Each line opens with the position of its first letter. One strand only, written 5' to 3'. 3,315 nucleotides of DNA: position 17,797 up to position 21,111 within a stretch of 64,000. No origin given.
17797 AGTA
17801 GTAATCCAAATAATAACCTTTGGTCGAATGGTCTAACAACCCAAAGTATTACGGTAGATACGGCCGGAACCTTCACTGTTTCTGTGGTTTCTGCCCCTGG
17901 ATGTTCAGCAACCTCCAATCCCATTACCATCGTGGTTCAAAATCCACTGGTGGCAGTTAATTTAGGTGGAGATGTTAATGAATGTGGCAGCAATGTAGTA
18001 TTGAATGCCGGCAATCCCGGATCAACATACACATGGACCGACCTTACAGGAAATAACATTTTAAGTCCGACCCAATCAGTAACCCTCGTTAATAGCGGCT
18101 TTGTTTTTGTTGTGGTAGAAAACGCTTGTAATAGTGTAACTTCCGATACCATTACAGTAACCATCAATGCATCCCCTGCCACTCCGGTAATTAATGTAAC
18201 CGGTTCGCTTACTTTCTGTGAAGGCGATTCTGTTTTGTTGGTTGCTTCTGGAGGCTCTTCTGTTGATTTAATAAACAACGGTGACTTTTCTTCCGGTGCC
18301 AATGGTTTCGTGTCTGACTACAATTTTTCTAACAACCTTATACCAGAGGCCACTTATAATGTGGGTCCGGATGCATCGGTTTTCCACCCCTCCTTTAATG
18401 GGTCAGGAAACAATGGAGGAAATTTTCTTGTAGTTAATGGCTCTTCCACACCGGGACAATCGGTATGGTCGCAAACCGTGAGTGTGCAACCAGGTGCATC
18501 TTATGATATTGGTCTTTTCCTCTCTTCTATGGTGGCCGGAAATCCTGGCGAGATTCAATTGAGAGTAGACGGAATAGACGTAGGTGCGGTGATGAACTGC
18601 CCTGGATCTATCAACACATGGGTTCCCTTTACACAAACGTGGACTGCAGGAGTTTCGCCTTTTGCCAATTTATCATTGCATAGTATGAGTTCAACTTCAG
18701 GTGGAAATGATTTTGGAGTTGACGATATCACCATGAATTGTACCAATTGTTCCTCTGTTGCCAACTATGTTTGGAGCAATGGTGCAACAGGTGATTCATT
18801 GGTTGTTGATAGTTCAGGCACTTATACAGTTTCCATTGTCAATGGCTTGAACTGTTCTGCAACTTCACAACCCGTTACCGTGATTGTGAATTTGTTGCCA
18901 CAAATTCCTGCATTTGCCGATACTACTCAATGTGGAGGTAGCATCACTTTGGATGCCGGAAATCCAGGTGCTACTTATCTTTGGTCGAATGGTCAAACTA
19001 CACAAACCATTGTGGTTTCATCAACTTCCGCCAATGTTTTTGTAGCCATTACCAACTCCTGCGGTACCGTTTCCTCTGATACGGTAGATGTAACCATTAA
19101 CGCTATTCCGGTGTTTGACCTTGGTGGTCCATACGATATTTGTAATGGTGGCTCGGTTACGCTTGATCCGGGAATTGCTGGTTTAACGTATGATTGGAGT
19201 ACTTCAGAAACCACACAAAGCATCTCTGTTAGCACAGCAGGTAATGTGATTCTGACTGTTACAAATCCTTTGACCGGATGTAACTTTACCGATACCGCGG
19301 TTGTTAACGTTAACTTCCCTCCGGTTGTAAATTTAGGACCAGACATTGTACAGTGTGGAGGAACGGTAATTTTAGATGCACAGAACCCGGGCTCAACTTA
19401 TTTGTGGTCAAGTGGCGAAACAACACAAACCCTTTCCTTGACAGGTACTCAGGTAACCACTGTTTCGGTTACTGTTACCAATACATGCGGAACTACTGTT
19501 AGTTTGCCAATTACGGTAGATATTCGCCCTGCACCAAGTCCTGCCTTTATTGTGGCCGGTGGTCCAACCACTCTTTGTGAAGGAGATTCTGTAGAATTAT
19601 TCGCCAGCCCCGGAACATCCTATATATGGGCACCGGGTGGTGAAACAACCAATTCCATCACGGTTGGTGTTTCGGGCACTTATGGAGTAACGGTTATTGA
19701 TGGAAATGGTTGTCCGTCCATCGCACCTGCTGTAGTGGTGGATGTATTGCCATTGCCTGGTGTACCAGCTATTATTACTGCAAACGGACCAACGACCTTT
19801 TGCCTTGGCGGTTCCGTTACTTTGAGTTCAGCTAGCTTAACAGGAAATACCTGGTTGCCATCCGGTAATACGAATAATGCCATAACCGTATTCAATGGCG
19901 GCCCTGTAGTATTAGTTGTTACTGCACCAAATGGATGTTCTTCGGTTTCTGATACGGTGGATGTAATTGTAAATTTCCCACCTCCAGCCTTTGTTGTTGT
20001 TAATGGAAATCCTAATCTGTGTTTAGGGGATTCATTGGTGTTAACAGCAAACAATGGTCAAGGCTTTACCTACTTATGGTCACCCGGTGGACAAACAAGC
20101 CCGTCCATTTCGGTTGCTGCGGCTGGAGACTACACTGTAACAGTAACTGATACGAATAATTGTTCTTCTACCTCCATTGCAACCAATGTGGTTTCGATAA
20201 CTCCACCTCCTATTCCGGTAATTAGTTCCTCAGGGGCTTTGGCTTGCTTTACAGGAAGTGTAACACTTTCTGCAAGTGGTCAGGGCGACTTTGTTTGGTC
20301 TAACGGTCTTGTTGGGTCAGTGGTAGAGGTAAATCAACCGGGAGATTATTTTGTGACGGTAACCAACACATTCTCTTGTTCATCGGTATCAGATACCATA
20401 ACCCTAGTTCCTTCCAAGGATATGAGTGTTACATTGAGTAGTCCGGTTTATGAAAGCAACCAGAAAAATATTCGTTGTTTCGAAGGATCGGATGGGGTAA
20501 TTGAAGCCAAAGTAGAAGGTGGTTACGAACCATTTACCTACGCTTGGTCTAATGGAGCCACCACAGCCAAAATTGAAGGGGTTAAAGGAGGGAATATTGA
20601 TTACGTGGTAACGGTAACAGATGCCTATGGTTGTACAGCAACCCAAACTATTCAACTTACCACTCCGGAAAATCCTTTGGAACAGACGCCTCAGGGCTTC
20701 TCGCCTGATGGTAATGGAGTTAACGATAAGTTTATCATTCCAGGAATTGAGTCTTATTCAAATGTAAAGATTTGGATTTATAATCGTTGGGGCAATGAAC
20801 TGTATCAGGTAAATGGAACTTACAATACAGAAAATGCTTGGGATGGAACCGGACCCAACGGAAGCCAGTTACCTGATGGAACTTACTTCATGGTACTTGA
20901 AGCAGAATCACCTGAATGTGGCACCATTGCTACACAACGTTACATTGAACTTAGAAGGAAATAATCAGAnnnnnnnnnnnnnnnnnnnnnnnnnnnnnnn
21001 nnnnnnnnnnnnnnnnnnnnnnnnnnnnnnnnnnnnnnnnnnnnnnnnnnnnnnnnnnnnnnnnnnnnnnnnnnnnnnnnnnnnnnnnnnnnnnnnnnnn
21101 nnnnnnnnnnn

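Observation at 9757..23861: Adhesin, PorP/SprF and OmpA-like triad built around an 11.2-kb type-B T9SS cargo gene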

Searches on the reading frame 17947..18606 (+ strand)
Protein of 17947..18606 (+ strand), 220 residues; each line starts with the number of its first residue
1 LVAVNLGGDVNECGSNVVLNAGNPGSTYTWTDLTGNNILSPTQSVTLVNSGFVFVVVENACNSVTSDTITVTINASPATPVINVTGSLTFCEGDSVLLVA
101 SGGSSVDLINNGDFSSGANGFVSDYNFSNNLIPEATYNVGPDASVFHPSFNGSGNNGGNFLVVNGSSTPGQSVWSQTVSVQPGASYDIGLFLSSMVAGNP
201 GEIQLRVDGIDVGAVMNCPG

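Call 8: search_protein_families(library=pfam, proteins=[window:17947-18606:+], max_evalue=10)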
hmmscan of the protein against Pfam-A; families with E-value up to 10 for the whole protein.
window:17947-18606:+ (220 aa): 1 family
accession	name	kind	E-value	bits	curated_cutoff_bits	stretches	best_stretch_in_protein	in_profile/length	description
PF19081.6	Ig_7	-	0.00058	20.5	27.3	1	14-74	15-83/84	Ig-like domain CHU_C associated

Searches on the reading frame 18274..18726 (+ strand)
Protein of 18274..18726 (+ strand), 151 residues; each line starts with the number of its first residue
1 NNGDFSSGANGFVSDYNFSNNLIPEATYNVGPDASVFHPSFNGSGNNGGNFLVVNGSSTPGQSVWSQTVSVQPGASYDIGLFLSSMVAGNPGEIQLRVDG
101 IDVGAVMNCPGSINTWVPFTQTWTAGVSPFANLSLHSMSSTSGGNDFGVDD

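Call 19: search_protein_families(library=pfam, proteins=[window:18274-18726:+], max_evalue=10)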
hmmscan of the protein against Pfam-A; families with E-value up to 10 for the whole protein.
window:18274-18726:+ (151 aa): 0 families

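Call 33: search_solved_structures(query=window:18274-18726:+, max_evalue=10)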
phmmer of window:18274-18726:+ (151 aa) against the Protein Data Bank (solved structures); distinct sequences matched with E-value up to 10: 2.
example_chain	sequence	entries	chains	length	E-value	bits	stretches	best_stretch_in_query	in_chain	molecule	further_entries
7ehg_A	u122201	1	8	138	0.043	16.8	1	46-134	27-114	MiXBM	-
8i7o_G5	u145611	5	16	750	0.23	14.5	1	32-70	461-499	EF-hand domain-containing family member C2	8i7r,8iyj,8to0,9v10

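Call 34: find_homologous_proteins(query=window:18274-18726:+, max_evalue=0.001)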
Query window:18274-18726:+: 40 candidates shared short words with the query, none scored E <= 0.001.

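Call 46: search_protein_representatives(protein=window:18274-18726:+)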
Query: 151 residues. Proteins with E-value up to 0.001 (for the whole library): 3523; up to 1e-10: 1798; up to 1e-30: 59. The best 150 are listed.
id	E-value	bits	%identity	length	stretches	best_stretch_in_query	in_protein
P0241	3.3e-83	293.3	29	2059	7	2-151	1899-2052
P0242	1.7e-79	281.3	87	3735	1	2-151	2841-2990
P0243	7.8e-69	246.6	33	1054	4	2-151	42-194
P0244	7.1e-58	211.0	35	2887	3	2-151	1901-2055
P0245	2.6e-56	205.9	33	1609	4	6-151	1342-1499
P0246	6.7e-56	204.6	36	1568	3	2-151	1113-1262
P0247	9.9e-54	197.6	37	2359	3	2-151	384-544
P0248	2.2e-50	186.7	32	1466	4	2-151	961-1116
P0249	3.2e-50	186.2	63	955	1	2-151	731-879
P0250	2.0e-48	180.3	36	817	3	2-151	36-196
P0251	3.1e-48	179.7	31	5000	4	2-151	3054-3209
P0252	7.1e-48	178.6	33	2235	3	2-151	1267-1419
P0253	2.0e-47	177.1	31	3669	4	2-151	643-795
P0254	7.3e-47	175.3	32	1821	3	2-151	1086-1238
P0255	8.0e-46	171.9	39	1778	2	2-151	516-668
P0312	1.5e-29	119.0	45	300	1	1-151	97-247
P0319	7.2e-29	116.8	41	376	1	2-151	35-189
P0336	3.0e-27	111.5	41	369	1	2-151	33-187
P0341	8.3e-27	110.1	41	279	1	2-151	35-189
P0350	1.9e-26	108.9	40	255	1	2-151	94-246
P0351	2.3e-26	108.7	39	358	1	2-151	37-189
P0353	3.6e-26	108.0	38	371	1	2-151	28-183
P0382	1.3e-24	103.0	39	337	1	2-151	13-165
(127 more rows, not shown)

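Call 47: search_protein_families(library=pfam, proteins=[P0341, P0350, P0312, P0336, P0319, P0353, P0351, P0382, P0243, P0250], max_evalue=0.01)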
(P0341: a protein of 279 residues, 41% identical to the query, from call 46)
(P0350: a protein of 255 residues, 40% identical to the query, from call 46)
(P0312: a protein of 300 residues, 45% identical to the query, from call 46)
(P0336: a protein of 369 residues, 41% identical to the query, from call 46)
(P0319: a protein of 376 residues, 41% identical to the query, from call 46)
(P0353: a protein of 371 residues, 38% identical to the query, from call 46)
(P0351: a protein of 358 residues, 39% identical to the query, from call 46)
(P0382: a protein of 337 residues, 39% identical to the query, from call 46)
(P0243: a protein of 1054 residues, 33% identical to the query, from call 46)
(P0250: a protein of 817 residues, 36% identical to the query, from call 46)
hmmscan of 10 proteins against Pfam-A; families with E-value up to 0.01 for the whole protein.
P0341 (279 aa): 3 families
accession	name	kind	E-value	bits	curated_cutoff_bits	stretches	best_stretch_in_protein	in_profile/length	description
PF19081.6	Ig_7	-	2e-07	31.6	27.3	1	207-274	10-84/84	Ig-like domain CHU_C associated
PF02018.23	CBM_4_9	-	0.0015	19.4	25.9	0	83-167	31-120/136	Carbohydrate binding domain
PF00629.30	MAM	-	0.0074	16.6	26.4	0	52-198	9-158/158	MAM domain, meprin/A5/mu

P0350 (255 aa): 0 families

P0312 (300 aa): 0 families

P0336 (369 aa): 2 families
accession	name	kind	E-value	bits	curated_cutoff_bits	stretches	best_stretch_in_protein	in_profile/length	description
PF18962.6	Por_Secre_tail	-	4e-10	40.3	27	1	297-365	1-72/75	Secretion system C-terminal sorting domain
PF02018.23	CBM_4_9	-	0.0082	16.9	25.9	0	29-169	2-127/136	Carbohydrate binding domain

P0319 (376 aa): 2 families
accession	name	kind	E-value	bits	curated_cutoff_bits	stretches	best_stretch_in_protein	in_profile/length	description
PF18962.6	Por_Secre_tail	-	9.4e-15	55.1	27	1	299-375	1-75/75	Secretion system C-terminal sorting domain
PF02018.23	CBM_4_9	-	0.00078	20.3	25.9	0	80-137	28-86/136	Carbohydrate binding domain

P0353 (371 aa): 2 families
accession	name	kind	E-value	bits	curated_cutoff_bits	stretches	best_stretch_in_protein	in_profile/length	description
PF18962.6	Por_Secre_tail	-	4.8e-09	36.8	27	1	295-365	1-71/75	Secretion system C-terminal sorting domain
PF02018.23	CBM_4_9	-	0.0058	17.4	25.9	0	74-116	29-73/136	Carbohydrate binding domain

P0351 (358 aa): 1 family
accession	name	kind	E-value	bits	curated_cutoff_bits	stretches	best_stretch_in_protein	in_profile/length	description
PF13585.12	CHU_C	-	3.4e-11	43.6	27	1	274-344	3-76/86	CHU_C Type IX secretion signal domain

P0382 (337 aa): 2 families
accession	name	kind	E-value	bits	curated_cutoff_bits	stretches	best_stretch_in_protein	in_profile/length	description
PF19081.6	Ig_7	-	0.00021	22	27.3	0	189-255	5-84/84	Ig-like domain CHU_C associated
PF02018.23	CBM_4_9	-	0.0088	16.9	25.9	1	46-145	23-124/136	Carbohydrate binding domain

P0243 (1054 aa): 0 families

P0250 (817 aa): 2 families
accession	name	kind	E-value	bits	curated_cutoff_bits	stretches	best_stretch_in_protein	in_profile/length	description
PF18962.6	Por_Secre_tail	-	4e-10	40.3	27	1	740-814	3-73/75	Secretion system C-terminal sorting domain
PF11589.14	DUF3244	-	0.0087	16.5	25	0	747-808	29-88/96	Domain of unknown function (DUF3244)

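Call 60: predict_structure(alignment_id=A2)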
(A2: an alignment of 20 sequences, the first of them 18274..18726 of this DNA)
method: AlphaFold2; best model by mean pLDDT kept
length: 151 residues; sequences in the alignment: 20
mean_pLDDT: 94.4   pTM: 0.88
mean pLDDT of the five models: 94.4, 94.2, 94.0, 93.7, 84.2
residues with pLDDT >= 90: 134; 70-90: 17; 50-70: 0; < 50: 0
segments of 3 or more residues with pLDDT < 50: none
pLDDT, mean of each block of 10 residues (from residue 1): 89 97 97 97 92 96 96 97 92 95 95 93 97 96 90 88
secondary structure, 60 per line:
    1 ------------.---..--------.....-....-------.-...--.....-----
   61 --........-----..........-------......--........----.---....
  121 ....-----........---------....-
elements in order: E27-31 E51-55 E63-70 E76-85 E93-98 E101-108 E117-124 E130-137 E147-150

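Call 62: fold_search(model_id=the predicted structure, library=pdb)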
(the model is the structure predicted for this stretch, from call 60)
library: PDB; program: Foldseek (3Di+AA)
matches with E <= 10: 1791; with E <= 0.001: 84
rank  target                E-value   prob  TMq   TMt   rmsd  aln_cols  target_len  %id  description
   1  6yf6_B                7.6e-07  1.00  0.51  0.55   2.2        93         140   22  EclA C-terminal domain; sugar-binding protein (released 2021-04-07)
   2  6yf6_A                2.5e-06  1.00  0.52  0.55   2.0        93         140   22  EclA C-terminal domain; sugar-binding protein (released 2021-04-07)
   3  4xup_E                6.3e-06  1.00  0.67  0.64   3.1       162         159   13  Structure of the N-terminal CBM22-1-CBM22-2 tandem domain from Paenibacillus barcinonensis Xyn10C (released 2015-06-03)
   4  4xup_C                7.0e-06  1.00  0.62  0.59   4.4       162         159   13  Structure of the N-terminal CBM22-1-CBM22-2 tandem domain from Paenibacillus barcinonensis Xyn10C (released 2015-06-03)
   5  2y6j                  7.0e-06  1.00  0.59  0.54   6.6       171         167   18  X-2 engineered mutated CBM4-2 Carbohydrate Binding Module from a Thermostable Rhodothermus marinus Xylanase (released 2012-03-07)
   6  2zey_A                1.1e-05  1.00  0.61  0.63   4.4       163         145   15  Family 16 carbohydrate binding module (released 2008-03-04)
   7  8zuh_C                1.8e-05  1.00  0.60  0.40   5.2       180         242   14  Crystal structure of bovine Fbs2/Skp1/Man3GlcNAc2 complex (released 2024-09-04)
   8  2y6k_A                1.8e-05  1.00  0.59  0.55   6.6       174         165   16  Xylotetraose bound to X-2 engineered mutated CBM4-2 Carbohydrate Binding Module from a Thermostable Rhodothermus marin (released 2012-03-07)
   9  8ic1_A                1.9e-05  1.00  0.55  0.20   5.3       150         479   22  endo-alpha-D-arabinanase EndoMA1 D51N mutant from Microbacterium arabinogalactanolyticum in complex with arabinooligos (released 2023-08-16)
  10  2zew_A                2.1e-05  1.00  0.59  0.61   4.8       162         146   13  Family 16 Cabohydrate Binding Domain Module 1 (released 2008-03-04)
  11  2zex_A                2.2e-05  1.00  0.59  0.60   4.9       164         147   16  Family 16 carbohydrate binding module (released 2008-03-04)
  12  8hhv_A                2.6e-05  1.00  0.55  0.20   5.1       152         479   20  endo-alpha-D-arabinanase EndoMA1 from Microbacterium arabinogalactanolyticum (released 2023-08-16)
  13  2zez_A                2.7e-05  1.00  0.56  0.59   5.5       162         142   14  Family 16 Carbohydrate Binding Module-2 (released 2008-03-25)
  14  3oeb_A                3.0e-05  1.00  0.59  0.61   4.8       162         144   13  Crystal structure of the Q121E mutant of C.polysaccharolyticus CBM16-1 bound to mannopentaose (released 2010-08-25)
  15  2zez_C                3.4e-05  1.00  0.55  0.58   5.9       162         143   14  Family 16 Carbohydrate Binding Module-2 (released 2008-03-25)
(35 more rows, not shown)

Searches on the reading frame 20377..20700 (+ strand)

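Call 8: search_protein_families(library=pfam, proteins=[window:20377-20700:+], max_evalue=10)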
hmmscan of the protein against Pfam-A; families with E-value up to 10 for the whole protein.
window:20377-20700:+ (108 aa): 4 families
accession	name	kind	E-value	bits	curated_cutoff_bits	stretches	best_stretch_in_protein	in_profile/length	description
PF13573.12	SprB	-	6.1e-10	39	28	1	28-62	3-37/37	SprB repeat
PF05345.18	He_PIG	-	0.084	13.8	24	1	64-95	59-94/96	Putative Ig domain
PF01136.24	Peptidase_U32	-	0.22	11.2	22.4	1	60-87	168-194/233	Peptidase family U32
PF23148.1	Gp77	-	0.37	11.8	27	1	15-65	27-73/84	Podophage GP4 fiber-tail adaptor protein gp77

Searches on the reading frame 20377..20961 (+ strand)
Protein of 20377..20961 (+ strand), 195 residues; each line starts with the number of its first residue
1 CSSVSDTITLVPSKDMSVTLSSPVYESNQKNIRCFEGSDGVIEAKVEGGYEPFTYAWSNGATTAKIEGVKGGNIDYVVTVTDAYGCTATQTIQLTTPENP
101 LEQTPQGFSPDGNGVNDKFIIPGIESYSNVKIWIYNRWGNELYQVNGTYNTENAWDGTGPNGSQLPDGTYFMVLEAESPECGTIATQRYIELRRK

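Call 8: search_protein_families(library=pfam, proteins=[window:20377-20961:+], max_evalue=10)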
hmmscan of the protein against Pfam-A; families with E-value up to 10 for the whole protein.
window:20377-20961:+ (195 aa): 5 families
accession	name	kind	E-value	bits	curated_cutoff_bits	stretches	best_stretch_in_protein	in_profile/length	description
PF13585.12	CHU_C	-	6.6e-21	74.7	27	1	104-178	3-74/86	CHU_C Type IX secretion signal domain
PF13573.12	SprB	-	4.8e-10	39.3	28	1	28-62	3-37/37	SprB repeat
PF13860.13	FlgD_ig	-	2.9e-06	27.6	27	1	126-178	21-77/79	FlgD Ig-like domain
PF18962.6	Por_Secre_tail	-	0.12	13.2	27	1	115-178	6-66/75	Secretion system C-terminal sorting domain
PF05345.18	He_PIG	-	0.68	10.9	24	1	66-95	61-94/96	Putative Ig domain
